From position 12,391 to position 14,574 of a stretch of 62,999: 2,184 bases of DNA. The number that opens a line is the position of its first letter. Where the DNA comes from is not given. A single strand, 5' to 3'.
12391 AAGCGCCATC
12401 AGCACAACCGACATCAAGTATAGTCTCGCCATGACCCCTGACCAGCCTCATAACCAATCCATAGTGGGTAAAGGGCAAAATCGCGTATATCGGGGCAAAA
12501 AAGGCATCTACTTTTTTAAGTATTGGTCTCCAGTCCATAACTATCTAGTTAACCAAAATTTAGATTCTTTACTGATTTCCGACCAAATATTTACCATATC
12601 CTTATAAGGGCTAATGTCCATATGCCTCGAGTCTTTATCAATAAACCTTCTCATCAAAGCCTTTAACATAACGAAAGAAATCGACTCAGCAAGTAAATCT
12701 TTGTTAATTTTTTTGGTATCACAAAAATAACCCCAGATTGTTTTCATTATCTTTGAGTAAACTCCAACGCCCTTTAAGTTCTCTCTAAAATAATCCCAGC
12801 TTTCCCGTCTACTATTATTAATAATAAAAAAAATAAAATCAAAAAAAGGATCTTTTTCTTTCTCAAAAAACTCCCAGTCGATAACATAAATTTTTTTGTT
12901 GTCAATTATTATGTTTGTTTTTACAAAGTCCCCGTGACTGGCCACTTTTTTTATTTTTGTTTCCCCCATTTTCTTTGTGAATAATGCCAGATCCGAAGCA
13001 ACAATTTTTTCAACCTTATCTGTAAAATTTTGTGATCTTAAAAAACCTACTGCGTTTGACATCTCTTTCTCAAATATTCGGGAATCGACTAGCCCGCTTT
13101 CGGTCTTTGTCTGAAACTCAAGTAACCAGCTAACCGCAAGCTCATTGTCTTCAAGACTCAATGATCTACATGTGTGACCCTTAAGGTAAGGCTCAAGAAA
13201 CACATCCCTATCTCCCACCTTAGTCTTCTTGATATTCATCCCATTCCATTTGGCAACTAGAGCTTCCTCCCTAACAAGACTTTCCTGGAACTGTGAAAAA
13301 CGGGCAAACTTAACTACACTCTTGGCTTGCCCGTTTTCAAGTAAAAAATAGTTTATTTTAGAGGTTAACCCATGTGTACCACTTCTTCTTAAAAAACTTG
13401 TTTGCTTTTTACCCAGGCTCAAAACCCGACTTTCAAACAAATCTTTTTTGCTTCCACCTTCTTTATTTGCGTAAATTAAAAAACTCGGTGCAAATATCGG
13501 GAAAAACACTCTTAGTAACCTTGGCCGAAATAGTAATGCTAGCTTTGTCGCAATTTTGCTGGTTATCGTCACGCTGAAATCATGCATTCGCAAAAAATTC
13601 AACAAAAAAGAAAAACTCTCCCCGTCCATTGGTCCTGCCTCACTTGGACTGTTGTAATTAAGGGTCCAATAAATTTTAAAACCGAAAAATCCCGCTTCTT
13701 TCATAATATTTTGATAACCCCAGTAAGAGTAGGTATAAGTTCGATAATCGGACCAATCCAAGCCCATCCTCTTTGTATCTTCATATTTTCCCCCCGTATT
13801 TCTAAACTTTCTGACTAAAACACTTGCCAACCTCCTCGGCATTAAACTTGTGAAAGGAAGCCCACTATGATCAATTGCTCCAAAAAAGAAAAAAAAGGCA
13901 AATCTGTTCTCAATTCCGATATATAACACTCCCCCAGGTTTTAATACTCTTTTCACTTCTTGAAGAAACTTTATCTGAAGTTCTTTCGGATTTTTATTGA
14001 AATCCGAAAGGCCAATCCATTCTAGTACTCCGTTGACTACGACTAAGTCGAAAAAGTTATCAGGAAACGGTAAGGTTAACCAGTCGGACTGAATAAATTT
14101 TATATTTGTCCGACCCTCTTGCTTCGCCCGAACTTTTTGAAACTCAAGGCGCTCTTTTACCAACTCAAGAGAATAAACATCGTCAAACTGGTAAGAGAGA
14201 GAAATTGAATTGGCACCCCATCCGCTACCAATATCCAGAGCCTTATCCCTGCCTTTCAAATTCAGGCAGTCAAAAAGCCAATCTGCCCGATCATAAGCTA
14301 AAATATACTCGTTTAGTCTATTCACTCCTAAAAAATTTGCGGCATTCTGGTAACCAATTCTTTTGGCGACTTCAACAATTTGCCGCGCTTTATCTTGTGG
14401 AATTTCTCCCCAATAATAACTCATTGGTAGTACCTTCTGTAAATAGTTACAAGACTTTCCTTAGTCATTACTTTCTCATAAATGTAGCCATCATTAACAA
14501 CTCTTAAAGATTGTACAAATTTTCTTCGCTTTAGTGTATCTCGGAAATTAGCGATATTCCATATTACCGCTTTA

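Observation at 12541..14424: WbdD-like methyltransferase-kinase fusion: possible methyl-phosphate chain-terminating cap outside an ABC-transporter pathway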

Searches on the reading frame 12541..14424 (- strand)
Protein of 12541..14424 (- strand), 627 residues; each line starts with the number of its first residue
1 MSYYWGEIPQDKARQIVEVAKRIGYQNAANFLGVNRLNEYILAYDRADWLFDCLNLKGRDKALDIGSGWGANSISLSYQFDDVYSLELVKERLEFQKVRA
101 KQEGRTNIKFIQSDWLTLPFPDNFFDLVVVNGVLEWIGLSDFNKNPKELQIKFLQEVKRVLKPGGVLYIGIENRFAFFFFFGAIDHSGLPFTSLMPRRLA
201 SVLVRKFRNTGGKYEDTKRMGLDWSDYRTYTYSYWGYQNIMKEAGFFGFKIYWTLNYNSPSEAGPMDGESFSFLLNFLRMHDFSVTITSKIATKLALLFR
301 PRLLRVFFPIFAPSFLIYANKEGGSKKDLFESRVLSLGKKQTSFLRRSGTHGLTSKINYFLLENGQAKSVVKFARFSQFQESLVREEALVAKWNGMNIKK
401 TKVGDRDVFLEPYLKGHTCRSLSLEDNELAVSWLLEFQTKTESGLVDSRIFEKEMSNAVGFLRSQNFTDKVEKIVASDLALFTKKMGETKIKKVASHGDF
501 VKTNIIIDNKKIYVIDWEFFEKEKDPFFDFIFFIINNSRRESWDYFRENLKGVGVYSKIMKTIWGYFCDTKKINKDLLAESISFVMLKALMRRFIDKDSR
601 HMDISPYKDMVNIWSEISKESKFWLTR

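Call 4: search_protein_families(library=pfam, proteins=[window:12541-14424:-], max_evalue=1)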
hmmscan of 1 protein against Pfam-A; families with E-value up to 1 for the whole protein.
window:12541-14424:- (627 aa): 18 families
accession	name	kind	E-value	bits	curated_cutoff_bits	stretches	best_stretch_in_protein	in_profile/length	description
PF08241.18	Methyltransf_11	-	8.6e-19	68.4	21.2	1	63-169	1-95/95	Methyltransferase domain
PF13847.12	Methyltransf_31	-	1.1e-16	61.3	27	1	58-169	3-109/145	Methyltransferase domain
PF13649.12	Methyltransf_25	-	1e-14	55.4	27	1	63-165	2-97/97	Methyltransferase domain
PF01209.24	Ubie_methyltran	-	3.4e-10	40.1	20.1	1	51-169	40-151/233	ubiE/COQ5 methyltransferase family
PF02353.26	CMAS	-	4.6e-09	36.4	27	1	45-168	49-163/273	Mycolic acid cyclopropane synthetase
PF08242.18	Methyltransf_12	-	1.7e-08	35.5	30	1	63-167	1-98/98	Methyltransferase domain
PF13489.12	Methyltransf_23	-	2.5e-06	27.8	27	1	57-171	21-118/164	Methyltransferase domain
PF05175.20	MTS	-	6e-05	23.2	23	1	49-170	22-139/170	Methyltransferase small domain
PF01636.29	APH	-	0.00017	21.9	23.2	1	492-549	167-224/239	Phosphotransferase enzyme family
PF00398.26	RrnaAD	-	0.00057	19.5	24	1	51-123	23-93/263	Ribosomal RNA adenine dimethylase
PF09445.16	Methyltransf_15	-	0.00096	19.2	22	1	61-117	3-60/165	RNA cap guanine-N2 methyltransferase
PF19974.5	TCAD9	-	0.004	16.8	40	1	495-531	299-335/429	Ternary complex associated domain 9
PF01135.25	PCMT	-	0.011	16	20.3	1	24-114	42-132/210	Protein-L-isoaspartate(D-aspartate) O-methyltransferase (PCMT)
PF01739.24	CheR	-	0.017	15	27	1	97-173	109-177/195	CheR methyltransferase, SAM binding domain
PF02390.23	Methyltransf_4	-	0.025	14.5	24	1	62-169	5-115/173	Putative methyltransferase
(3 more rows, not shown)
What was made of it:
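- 13429..14424 (-): Extended class I SAM methyltransferase module, aa 1-332. It has a Rossmann core (aa 45-175) and a strongly conserved lid (aa 176-270). It also occurs as a stand-alone protein of about 350 aa in other genomes. Pfam Methyltransf_11 at E 8.6e-19 (call 4).
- On APH / choline kinase family (PF01636 clan, protein-kinase-like): The single sequence scores 21.9 bits against a cut-off of 23.2 (call 4).
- On Class I SAM-dependent methyltransferases (Methyltransf_11): PF08241 scores E 8.6e-19 at aa 63-169 (call 4).
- Checked: It scores APH (PF01636) at aa 492-549 with E 1.7e-4 and 21.9 bits, just under the 23.2-bit cut-off (call 4).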

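Call 5: search_protein_families(library=ncbifam, proteins=[window:12541-14424:-], max_evalue=1)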
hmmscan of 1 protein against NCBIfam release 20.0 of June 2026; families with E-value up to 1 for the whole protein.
window:12541-14424:- (627 aa): 54 families (the best 25 are shown)
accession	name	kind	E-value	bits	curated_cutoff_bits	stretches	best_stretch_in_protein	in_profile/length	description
NF041537.1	ArsM_AhpD_UU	exception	1.8e-10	40.2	510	1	58-169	76-180/345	arsenite methyltransferase/AhpD domain selenoprotein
TIGR02072.1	BioC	equivalog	3.6e-10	40.1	184.95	1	59-168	35-131/244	malonyl-ACP O-methyltransferase BioC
NF053839.1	CPFASynBruc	equivalog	1.8e-09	37.1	600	1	54-168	170-275/410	cyclopropane fatty acid synthase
TIGR01934.1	MenG_MenH_UbiE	subfamily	1.9e-09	37.2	158.35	1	55-169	36-141/223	ubiquinone/menaquinone biosynthesis methyltransferase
NF008823.0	PRK11873.1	subfamily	5.7e-09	35.8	263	1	55-169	74-181/272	arsenite methyltransferase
NF047649.1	MTase_UXPK_star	exception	7.6e-09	35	460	1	56-169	75-181/283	methyltransferase/UXPK-star double selenoprotein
NF001243.0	PRK00216.1-4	equivalog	8e-09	35.2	235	1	53-167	42-149/237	demethylmenaquinone methyltransferase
TIGR02752.1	MenG_heptapren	equivalog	1.1e-08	34.9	419.85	1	53-167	40-147/231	demethylmenaquinone methyltransferase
NF041536.1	ArsM_DUF2284_UU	exception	1.4e-08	33.6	575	1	57-169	75-180/459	arsenite methyltransferase/DUF2284 domain selenoprotein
NF001244.0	PRK00216.1-5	equivalog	2.1e-08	33.7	216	1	54-169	44-153/236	bifunctional demethylmenaquinone methyltransferase/2-methoxy-6-polyprenyl-1,4-benzoquinol methylase UbiE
NF040703.1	cyclopro_CfaB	exception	5.9e-08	31.9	650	1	48-165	149-259/393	C17 cyclopropane fatty acid synthase CfaB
TIGR04345.1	ovoA_Cterm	equivalog_domain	2.7e-07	30.4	170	2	103-171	113-171/242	putative 4-mercaptohistidine N1-methyltransferase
NF001241.0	PRK00216.1-2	equivalog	5.4e-07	29.5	327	1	52-169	45-147/231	demethylmenaquinone methyltransferase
NF045667.1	MTase_DVU1556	equivalog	5.6e-07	29.2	155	1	51-169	15-119/213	DVU_1556 family methyltransferase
NF001240.0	PRK00216.1-1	equivalog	6e-07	28.8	378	1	51-169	56-168/251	bifunctional demethylmenaquinone methyltransferase/2-methoxy-6-polyprenyl-1,4-benzoquinol methylase UbiE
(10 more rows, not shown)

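Call 6: search_solved_structures(query=window:12541-14424:-, max_evalue=10, show_alignments=3)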
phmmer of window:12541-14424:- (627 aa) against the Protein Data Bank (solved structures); distinct sequences matched with E-value up to 10: 50.
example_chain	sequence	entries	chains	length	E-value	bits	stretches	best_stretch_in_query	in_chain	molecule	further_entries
3mgg_A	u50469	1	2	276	2e-08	36.6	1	61-172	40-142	Methyltransferase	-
1xxl_A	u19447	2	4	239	1.2e-06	30.7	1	57-134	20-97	YcgJ protein | ycgJ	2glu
9w6x_A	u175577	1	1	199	8.4e-06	27.9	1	62-184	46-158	YtkW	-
6uak_A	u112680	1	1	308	2.4e-05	26.4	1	52-167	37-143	SAM dependent methyltransferase LahSB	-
3dlc_A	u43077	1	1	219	6e-05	25.1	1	62-170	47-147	Putative S-adenosyl-L-methionine-dependent Methyltransferase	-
6mro_A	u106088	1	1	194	0.00021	23.3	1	60-168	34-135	methyl transferase from Methanosarcina acetivorans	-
5wp5_A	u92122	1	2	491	0.0003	22.8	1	54-130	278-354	Phosphomethylethanolamine N-methyltransferase 2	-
4r6w_A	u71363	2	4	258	0.00046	22.2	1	52-167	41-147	Phosphoethanolamine N-methyltransferase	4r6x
3bus_A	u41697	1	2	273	0.00062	21.8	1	47-169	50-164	Methyltransferase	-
3sm3_A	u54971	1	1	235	0.00063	21.7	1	56-169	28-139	SAM-dependent methyltransferases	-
3ujc_A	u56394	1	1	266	0.00064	21.7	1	52-168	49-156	Phosphoethanolamine N-methyltransferase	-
3ujd_A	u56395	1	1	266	0.00065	21.7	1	52-167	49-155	Phosphoethanolamine N-methyltransferase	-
3uj6_A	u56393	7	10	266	0.00066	21.7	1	52-167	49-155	Phosphoethanolamine N-methyltransferase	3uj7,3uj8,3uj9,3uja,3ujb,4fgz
5u4t_A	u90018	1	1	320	0.00075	21.5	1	46-171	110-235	Putative gentamicin methyltransferase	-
5u18_A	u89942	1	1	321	0.00076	21.5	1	46-171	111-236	N-3'' methyltransferase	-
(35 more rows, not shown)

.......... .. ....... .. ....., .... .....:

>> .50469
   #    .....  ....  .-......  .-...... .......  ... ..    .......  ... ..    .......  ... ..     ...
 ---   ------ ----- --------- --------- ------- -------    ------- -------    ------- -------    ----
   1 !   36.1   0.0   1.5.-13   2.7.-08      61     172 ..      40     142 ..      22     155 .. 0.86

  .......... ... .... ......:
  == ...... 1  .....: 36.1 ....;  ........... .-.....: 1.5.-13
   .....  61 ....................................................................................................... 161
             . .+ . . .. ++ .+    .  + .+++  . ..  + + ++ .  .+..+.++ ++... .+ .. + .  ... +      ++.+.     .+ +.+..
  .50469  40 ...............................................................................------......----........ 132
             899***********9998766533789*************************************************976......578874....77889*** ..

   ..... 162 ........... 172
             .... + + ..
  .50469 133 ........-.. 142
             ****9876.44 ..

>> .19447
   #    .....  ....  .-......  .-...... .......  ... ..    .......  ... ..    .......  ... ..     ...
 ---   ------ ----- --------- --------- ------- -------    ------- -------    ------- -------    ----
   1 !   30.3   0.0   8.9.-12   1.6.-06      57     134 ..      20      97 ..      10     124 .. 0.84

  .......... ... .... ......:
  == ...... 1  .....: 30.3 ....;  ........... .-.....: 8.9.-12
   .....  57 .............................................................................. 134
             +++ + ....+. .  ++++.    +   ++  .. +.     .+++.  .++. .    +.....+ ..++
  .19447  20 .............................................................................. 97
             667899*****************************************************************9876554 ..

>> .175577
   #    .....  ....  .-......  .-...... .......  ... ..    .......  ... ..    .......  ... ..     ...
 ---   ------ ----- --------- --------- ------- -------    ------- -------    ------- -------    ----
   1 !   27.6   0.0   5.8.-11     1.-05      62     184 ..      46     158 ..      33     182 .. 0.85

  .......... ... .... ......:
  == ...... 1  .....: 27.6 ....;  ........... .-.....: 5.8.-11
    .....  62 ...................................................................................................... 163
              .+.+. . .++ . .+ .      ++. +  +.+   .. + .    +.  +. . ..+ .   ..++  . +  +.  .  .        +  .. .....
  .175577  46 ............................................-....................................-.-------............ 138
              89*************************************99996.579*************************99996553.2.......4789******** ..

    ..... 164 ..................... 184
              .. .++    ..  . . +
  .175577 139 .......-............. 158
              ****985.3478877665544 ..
